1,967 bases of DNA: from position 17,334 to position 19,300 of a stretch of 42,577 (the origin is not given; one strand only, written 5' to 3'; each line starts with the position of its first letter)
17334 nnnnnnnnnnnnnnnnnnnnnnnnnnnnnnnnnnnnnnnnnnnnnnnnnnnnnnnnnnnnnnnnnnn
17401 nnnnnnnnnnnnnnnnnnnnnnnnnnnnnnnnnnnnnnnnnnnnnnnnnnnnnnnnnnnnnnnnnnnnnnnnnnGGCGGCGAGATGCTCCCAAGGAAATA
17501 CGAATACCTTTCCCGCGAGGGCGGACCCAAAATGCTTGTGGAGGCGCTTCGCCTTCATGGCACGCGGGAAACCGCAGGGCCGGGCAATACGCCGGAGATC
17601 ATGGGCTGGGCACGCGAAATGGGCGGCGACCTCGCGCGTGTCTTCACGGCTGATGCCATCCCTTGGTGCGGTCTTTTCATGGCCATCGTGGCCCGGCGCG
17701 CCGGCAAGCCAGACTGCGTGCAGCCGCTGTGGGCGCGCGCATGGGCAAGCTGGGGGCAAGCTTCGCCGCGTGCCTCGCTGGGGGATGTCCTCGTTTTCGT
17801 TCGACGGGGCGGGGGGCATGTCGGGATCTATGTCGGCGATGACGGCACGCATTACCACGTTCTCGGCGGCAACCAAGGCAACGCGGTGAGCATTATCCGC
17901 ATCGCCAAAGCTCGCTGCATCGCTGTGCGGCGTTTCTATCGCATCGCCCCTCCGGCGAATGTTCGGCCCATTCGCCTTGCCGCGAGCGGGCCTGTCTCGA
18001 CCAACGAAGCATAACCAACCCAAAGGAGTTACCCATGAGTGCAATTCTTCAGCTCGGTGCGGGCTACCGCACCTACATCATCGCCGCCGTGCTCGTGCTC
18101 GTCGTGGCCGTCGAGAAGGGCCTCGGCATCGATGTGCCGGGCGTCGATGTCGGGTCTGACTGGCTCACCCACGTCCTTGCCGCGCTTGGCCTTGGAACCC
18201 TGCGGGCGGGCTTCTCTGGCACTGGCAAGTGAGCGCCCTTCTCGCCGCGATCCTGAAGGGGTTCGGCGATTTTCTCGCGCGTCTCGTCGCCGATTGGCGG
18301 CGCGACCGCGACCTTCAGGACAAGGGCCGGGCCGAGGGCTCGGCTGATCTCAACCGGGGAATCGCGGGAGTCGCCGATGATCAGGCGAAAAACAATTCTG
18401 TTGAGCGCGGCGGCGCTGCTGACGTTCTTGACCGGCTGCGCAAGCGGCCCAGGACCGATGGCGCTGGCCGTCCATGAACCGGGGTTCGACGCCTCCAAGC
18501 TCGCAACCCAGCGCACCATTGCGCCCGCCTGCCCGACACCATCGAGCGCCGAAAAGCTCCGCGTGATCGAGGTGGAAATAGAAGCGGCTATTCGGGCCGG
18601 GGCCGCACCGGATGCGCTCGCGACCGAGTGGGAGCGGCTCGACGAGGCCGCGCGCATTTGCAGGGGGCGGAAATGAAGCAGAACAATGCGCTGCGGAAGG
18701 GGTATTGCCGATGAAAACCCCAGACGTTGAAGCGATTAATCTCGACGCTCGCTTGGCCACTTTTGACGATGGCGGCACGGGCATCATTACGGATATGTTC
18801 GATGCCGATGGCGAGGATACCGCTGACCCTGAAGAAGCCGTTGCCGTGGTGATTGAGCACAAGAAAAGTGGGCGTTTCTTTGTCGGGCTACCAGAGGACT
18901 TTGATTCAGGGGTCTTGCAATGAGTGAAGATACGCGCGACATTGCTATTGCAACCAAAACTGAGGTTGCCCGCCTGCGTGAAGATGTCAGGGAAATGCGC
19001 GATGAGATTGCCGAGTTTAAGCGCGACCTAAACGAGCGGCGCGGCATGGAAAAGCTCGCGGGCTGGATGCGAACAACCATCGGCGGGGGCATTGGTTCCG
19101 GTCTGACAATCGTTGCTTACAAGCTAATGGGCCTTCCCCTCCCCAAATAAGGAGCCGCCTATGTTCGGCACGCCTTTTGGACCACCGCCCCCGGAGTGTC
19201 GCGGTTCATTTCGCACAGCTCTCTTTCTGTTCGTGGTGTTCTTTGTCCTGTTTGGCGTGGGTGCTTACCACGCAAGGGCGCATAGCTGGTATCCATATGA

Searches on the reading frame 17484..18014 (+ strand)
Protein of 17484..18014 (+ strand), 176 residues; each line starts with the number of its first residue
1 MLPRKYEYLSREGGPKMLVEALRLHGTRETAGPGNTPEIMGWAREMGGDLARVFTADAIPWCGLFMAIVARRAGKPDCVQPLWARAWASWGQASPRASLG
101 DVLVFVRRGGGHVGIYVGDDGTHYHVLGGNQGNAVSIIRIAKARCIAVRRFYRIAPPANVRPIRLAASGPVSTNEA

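Call 51: search_protein_families(library=pfam, proteins=[window:17484-18014:+], max_evalue=0.05)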
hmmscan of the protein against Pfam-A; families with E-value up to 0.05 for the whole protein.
window:17484-18014:+ (176 aa): 2 families
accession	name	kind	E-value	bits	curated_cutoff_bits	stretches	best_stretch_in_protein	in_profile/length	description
PF05257.22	CHAP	-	0.00026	21.9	26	1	57-130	4-81/81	CHAP domain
PF00877.26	NLPC_P60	-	0.023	15.1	23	1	94-120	48-75/105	NlpC/P60 family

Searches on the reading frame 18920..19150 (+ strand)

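Call 51: search_protein_families(library=pfam, proteins=[window:18920-19150:+], max_evalue=0.05)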
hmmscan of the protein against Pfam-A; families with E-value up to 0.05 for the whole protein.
window:18920-19150:+ (76 aa): 2 families
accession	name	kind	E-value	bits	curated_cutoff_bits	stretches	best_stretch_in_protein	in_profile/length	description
PF00312.27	Ribosomal_S15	-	0.035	14.7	31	1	13-48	19-54/81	Ribosomal protein S15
PF25450.1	Rab11-FIP3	-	0.04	14.7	31.9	1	6-44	74-112/125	Rab11-FIP3-like domain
